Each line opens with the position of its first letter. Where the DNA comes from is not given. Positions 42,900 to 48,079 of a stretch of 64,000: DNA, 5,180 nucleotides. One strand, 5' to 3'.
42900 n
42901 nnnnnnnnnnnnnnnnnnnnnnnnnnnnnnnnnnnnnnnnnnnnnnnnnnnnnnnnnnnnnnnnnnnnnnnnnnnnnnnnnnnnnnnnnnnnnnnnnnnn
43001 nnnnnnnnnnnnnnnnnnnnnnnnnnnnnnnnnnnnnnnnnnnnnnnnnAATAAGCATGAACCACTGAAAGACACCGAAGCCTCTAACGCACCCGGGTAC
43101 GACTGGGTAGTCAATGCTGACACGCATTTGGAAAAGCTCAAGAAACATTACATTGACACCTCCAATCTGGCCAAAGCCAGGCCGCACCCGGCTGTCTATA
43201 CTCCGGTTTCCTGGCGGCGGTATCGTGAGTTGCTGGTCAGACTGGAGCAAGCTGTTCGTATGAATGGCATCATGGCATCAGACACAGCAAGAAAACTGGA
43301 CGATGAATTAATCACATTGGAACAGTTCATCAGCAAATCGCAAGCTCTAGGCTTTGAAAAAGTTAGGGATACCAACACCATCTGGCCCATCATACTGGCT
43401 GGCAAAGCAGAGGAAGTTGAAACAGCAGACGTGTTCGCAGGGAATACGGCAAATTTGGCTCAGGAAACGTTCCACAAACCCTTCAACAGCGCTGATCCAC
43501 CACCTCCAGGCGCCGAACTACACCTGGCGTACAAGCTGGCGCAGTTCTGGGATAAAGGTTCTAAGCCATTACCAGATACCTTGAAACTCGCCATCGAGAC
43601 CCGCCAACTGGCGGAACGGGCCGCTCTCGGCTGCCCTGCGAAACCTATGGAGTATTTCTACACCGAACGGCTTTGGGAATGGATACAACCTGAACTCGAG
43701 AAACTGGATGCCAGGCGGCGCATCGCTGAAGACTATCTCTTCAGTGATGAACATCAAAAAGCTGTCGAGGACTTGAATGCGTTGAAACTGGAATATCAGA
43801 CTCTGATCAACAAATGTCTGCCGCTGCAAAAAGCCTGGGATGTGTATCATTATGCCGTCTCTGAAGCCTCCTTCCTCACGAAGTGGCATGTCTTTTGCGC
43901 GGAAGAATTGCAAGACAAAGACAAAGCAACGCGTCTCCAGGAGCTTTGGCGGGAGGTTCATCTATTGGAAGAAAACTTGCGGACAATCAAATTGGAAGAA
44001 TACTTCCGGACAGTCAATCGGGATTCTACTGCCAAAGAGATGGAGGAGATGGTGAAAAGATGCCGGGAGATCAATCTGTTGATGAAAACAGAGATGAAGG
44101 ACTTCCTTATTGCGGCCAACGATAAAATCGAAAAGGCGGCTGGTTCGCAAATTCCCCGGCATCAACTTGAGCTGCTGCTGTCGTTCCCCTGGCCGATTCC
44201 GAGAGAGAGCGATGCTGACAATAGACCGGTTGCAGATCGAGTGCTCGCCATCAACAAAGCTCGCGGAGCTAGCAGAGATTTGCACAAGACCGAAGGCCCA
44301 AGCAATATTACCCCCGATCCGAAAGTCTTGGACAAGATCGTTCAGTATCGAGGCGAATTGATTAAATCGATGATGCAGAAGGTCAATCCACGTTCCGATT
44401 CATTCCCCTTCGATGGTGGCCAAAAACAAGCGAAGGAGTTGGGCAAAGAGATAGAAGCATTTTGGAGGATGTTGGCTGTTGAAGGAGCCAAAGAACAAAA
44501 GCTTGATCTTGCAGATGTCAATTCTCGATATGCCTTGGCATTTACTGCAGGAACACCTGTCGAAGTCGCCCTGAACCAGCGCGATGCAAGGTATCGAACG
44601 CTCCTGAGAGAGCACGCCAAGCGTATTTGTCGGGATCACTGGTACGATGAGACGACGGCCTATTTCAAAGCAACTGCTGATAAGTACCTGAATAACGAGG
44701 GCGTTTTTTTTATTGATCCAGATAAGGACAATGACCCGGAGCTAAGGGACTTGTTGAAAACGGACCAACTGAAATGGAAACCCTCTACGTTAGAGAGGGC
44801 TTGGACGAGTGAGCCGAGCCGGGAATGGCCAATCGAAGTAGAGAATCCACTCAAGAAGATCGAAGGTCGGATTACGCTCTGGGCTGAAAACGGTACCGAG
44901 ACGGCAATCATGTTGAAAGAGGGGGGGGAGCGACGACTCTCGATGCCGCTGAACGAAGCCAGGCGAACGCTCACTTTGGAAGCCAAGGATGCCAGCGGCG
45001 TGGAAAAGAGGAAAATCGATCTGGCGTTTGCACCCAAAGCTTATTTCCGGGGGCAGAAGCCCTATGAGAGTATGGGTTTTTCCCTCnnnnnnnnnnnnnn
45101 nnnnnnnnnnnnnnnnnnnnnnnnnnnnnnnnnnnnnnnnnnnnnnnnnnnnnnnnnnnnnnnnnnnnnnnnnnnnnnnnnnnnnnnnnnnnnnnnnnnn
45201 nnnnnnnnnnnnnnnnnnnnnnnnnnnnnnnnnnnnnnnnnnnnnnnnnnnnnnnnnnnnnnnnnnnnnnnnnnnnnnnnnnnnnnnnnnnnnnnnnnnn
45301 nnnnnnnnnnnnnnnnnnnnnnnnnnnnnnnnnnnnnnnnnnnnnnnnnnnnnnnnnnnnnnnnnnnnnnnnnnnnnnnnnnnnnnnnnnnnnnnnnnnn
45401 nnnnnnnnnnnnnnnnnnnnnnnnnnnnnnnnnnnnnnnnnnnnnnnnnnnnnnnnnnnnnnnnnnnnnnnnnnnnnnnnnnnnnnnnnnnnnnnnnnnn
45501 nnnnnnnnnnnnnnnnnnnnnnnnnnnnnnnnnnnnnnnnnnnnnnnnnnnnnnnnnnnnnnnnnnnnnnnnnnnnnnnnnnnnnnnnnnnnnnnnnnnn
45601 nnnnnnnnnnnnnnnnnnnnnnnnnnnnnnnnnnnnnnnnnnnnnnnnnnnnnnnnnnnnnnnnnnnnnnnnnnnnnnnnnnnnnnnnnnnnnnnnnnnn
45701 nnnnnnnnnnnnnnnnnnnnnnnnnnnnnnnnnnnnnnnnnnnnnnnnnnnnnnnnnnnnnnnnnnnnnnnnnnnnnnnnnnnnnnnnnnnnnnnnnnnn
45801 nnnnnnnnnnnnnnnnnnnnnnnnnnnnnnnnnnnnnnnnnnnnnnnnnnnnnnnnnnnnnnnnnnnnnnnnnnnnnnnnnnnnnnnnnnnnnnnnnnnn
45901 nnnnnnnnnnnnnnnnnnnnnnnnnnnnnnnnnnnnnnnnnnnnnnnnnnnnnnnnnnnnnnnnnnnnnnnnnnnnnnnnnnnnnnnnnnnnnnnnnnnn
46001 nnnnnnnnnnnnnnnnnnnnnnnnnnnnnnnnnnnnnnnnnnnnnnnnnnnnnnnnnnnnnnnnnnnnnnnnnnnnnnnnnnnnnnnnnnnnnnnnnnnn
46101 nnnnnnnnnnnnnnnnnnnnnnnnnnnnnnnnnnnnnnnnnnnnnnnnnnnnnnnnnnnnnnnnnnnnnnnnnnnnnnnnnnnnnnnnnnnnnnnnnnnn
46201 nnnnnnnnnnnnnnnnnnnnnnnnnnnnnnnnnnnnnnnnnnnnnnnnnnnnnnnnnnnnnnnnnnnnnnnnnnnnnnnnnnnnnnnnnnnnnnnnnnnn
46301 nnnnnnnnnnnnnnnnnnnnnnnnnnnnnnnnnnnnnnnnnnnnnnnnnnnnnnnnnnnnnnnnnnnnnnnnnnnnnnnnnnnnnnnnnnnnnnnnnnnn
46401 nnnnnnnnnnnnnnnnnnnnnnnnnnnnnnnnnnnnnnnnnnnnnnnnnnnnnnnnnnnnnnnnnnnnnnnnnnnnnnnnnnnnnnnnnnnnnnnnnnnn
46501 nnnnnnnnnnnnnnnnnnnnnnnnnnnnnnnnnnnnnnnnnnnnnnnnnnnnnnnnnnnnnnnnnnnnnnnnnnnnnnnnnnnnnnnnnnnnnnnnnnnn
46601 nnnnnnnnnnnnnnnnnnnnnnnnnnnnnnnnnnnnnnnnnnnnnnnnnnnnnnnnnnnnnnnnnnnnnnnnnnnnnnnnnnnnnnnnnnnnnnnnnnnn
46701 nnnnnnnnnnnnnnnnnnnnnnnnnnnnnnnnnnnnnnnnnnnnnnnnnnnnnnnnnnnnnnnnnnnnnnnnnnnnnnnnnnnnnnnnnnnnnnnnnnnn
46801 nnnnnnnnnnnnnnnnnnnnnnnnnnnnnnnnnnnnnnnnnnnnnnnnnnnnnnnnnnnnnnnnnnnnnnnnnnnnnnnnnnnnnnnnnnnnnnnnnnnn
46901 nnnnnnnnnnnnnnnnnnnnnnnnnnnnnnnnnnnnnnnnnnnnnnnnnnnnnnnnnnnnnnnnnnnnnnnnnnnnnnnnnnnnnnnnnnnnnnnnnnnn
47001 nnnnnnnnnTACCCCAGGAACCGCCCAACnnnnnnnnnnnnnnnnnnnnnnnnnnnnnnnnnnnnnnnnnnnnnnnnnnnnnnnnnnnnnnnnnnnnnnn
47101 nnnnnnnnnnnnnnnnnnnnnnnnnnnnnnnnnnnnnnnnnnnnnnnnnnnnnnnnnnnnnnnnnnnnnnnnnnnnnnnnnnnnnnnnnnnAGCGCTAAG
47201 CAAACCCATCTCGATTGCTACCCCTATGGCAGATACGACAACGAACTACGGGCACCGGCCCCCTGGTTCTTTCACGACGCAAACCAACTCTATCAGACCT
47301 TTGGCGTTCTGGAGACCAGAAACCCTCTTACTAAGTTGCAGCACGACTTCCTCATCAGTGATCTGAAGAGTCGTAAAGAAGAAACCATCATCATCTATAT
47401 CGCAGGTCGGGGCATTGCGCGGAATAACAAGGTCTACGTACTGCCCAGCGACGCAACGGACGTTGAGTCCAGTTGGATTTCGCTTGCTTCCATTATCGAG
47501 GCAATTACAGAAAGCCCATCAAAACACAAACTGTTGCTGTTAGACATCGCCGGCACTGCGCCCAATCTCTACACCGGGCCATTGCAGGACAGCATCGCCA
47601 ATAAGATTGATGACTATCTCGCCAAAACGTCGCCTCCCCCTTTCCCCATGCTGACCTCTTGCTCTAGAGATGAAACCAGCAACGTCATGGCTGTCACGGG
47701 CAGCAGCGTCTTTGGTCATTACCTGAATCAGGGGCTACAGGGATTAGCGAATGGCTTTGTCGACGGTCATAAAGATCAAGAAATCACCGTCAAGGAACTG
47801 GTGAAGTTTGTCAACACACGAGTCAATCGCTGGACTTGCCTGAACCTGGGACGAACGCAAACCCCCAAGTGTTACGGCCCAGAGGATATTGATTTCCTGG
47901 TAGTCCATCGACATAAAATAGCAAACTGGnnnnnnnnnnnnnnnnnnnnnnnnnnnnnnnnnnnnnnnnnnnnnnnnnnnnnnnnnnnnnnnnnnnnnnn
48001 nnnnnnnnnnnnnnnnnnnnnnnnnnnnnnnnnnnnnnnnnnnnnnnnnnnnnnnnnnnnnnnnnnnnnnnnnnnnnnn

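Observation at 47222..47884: Second pseudo-caspase: both catalytic residues substituted (His->Arg127, Cys->Ala174)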

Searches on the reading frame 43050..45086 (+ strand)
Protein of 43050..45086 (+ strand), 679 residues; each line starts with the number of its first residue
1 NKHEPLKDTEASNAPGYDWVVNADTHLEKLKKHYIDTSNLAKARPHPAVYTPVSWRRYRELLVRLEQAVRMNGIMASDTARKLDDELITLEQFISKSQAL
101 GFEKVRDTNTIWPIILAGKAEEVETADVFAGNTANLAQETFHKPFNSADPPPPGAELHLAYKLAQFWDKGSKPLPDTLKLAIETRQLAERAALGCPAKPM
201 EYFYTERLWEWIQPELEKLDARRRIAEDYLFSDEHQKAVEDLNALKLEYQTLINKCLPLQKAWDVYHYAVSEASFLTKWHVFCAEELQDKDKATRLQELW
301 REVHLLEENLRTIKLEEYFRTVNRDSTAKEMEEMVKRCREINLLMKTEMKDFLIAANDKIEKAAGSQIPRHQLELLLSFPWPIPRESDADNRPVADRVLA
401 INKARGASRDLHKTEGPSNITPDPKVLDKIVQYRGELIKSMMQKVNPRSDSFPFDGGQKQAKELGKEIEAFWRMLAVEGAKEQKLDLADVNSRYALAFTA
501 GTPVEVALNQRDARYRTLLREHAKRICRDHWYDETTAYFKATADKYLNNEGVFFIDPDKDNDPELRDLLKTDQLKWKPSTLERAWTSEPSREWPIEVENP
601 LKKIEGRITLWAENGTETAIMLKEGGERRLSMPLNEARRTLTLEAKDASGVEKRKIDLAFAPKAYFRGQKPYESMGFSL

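Call 36: search_protein_families(library=pfam, proteins=[window:43050-45086:+], max_evalue=0.1)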
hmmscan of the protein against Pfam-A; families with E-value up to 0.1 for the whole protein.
window:43050-45086:+ (679 aa): 2 families
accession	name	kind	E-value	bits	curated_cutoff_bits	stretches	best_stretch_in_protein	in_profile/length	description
PF22883.1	Consortin_N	-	0.0055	17.1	27.7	1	224-264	11-51/52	Consortin, N-terminal domain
PF10152.14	CCDC53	-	0.085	13.7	24.6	0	267-324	3-58/147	Subunit CCDC53 of WASH complex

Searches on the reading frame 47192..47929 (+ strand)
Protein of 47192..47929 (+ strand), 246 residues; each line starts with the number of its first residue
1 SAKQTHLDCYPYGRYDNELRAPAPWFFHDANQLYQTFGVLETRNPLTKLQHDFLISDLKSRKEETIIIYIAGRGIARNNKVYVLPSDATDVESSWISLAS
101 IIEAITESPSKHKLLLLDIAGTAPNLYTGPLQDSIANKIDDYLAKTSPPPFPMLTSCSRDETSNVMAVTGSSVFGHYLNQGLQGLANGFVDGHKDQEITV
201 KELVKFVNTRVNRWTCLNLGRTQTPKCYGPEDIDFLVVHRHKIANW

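Call 15: search_protein_representatives(protein=window:47192-47929:+)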
Query: 246 residues. Proteins with E-value up to 0.001 (for the whole library): 2148; up to 1e-10: 451; up to 1e-30: 4. The best 150 are listed.
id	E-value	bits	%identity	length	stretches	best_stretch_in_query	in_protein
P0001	5.2e-165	563.0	100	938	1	1-246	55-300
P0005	2.8e-41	157.7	42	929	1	2-242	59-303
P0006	2.4e-33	131.8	37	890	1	21-238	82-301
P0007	8.7e-31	123.4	36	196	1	57-240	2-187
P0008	3.5e-30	121.4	43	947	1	64-237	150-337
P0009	3.7e-30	121.3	36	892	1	29-244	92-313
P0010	5.7e-29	117.4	34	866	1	41-238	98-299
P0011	1.5e-28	116.1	31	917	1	9-241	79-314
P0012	1.5e-28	116.1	34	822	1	13-239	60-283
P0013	2.5e-28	115.3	36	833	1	14-235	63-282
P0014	2.6e-28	115.3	40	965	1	63-235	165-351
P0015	2.7e-28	115.2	36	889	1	10-235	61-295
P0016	3.5e-28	114.8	35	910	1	15-240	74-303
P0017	6.6e-28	113.9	37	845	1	55-238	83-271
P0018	7.4e-28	113.8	37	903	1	46-236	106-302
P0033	6.8e-26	107.3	35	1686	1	55-239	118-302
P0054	2.6e-24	102.2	37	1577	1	58-236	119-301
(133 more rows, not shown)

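Call 29: search_protein_families(library=pfam, proteins=[window:47192-47929:+], max_evalue=1)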
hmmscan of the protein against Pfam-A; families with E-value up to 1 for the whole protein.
window:47192-47929:+ (246 aa): 1 family
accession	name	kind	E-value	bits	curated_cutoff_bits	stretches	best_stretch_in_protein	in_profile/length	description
PF16200.10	Band_7_C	-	0.1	13.1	29.1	1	75-105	31-61/63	C-terminal region of band_7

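Call 36: search_protein_families(library=pfam, proteins=[P0054, P0005, P0033], max_evalue=0.1)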
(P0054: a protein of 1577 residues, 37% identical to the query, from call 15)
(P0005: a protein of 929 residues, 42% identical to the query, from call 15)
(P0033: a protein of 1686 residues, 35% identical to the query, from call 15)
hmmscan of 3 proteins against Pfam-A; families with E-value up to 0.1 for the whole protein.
P0054 (1577 aa): 7 families
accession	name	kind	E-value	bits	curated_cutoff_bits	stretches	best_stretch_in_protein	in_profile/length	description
PF13620.12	CarboxypepD_reg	-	1.1e-08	35.7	32.3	1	1493-1574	1-82/82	Carboxypeptidase regulatory-like domain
PF17210.9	SdrD_B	-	1.1e-05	26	29.7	1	1506-1547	25-66/112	SdrD B-like domain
PF14686.12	fn3_3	-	0.00011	22.4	24.4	1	1523-1568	29-74/75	Polysaccharide lyase family 4, domain II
PF17802.7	SpaA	-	0.0003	21.3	23.1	1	1512-1572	23-88/91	Prealbumin-like fold domain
PF23194.1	NOMO_5th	-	0.015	16.1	27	1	1496-1548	4-59/89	NOMO fifth transthyretin-like domain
PF07690.21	MFS_1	-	0.092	12.1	33.4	0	31-63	149-181/347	Major Facilitator Superfamily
PF13715.12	CarbopepD_reg_2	-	0.094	13.2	32.2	0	1521-1573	26-76/88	CarboxypepD_reg-like domain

P0005 (929 aa): 0 families

P0033 (1686 aa): 8 families
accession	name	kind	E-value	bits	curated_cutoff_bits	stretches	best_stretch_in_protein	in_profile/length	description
PF13620.12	CarboxypepD_reg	-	9e-10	39.2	32.3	1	1605-1683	1-81/82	Carboxypeptidase regulatory-like domain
PF17210.9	SdrD_B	-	7.2e-06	26.6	29.7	1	1618-1664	25-70/112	SdrD B-like domain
PF14686.12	fn3_3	-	5.2e-05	23.4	24.4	1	1636-1678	29-74/75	Polysaccharide lyase family 4, domain II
PF00656.27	Peptidase_C14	-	0.009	16.1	21.4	1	107-292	47-224/233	Caspase domain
PF06030.18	WxLIP_PGBD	-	0.011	16.1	27.3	0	1626-1682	42-101/121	WxL Interacting Protein, peptidoglycan binding domain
PF17802.7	SpaA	-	0.014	16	23.1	1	1618-1656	17-56/91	Prealbumin-like fold domain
PF22904.2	NOMO1-like_2nd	-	0.015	15.9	27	1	1609-1658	9-60/90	BOS complex subunit NOMO1-like, second beta sandwich domain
PF13715.12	CarbopepD_reg_2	-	0.066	13.7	32.2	0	1606-1659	1-51/88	CarboxypepD_reg-like domain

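Call 68: predict_structure(alignment_id=A2)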
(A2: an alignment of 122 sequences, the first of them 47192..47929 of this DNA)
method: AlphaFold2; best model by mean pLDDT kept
length: 246 residues; sequences in the alignment: 122
mean_pLDDT: 89.6   pTM: 0.90
mean pLDDT of the five models: 89.6, 88.6, 88.5, 88.2, 87.4
residues with pLDDT >= 90: 182; 70-90: 35; 50-70: 27; < 50: 2
segments of 3 or more residues with pLDDT < 50: none
pLDDT, mean of each block of 10 residues (from residue 1): 86 79 88 88 60 88 94 93 91 94 97 97 67 86 96 98 95 97 96 94 98 98 98 93 55
secondary structure, 60 per line:
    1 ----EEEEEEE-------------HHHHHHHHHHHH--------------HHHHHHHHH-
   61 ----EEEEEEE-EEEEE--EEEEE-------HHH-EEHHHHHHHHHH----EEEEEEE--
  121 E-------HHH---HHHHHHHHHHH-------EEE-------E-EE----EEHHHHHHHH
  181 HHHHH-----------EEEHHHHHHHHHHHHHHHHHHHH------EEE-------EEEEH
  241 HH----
elements in order: E5-11 H25-36 H51-59 E65-71 E73-77 E80-84 H98-107 E112-118 H135-145 E153-155 H173-185 E197-199 H200-219 E226-228 E236-239

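Call 72: fold_search(model_id=the predicted structure, library=pdb)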
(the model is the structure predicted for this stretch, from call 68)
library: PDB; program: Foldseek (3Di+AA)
matches with E <= 10: 862; with E <= 0.001: 86
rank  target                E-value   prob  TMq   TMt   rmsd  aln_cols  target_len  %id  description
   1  8v4x_D                9.6e-09  1.00  0.56  0.40   7.0       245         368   16  Structure of MALT1 in complex with an allosteric inhibitor (released 2024-05-01)
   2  8v4x_F                2.0e-08  1.00  0.57  0.41   7.7       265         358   13  Structure of MALT1 in complex with an allosteric inhibitor (released 2024-05-01)
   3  4i1p_C                2.1e-08  1.00  0.50  0.34   7.9       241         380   14  Human MALT1 (caspase-IG3) in complex with activity based-probe (released 2014-07-09)
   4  7pav_A                2.2e-08  1.00  0.56  0.41   7.3       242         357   15  MALT1 in complex with compound 1 (released 2021-11-17)
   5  8v4x_E                2.4e-08  1.00  0.57  0.41   6.9       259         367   14  Structure of MALT1 in complex with an allosteric inhibitor (released 2024-05-01)
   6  7paw_B                2.4e-08  1.00  0.54  0.39   7.4       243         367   14  MALT1 in complex with compound 1 (released 2021-11-17)
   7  8v4x_B                2.9e-08  1.00  0.51  0.37   7.5       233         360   14  Structure of MALT1 in complex with an allosteric inhibitor (released 2024-05-01)
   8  8v4x_A                3.2e-08  1.00  0.54  0.38   7.3       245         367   14  Structure of MALT1 in complex with an allosteric inhibitor (released 2024-05-01)
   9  3uo8_C                3.9e-08  1.00  0.58  0.41   7.0       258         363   13  Crystal structure of the MALT1 paracaspase (P1 form) (released 2011-12-21)
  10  3v4o_A                4.1e-08  1.00  0.57  0.59   7.1       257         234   13  Human MALT1 (caspase domain) in complex with an irreversible peptidic inhibitor (released 2012-03-14)
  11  7paw_A                4.4e-08  1.00  0.53  0.40   7.4       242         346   14  MALT1 in complex with compound 1 (released 2021-11-17)
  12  8v4x_C                5.0e-08  1.00  0.56  0.40   7.2       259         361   14  Structure of MALT1 in complex with an allosteric inhibitor (released 2024-05-01)
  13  7pav_B                5.6e-08  1.00  0.58  0.41   6.9       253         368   14  MALT1 in complex with compound 1 (released 2021-11-17)
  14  4i1p_A                6.3e-08  1.00  0.54  0.38   7.4       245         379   13  Human MALT1 (caspase-IG3) in complex with activity based-probe (released 2014-07-09)
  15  3uo8_B                6.7e-08  1.00  0.58  0.41   7.1       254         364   12  Crystal structure of the MALT1 paracaspase (P1 form) (released 2011-12-21)
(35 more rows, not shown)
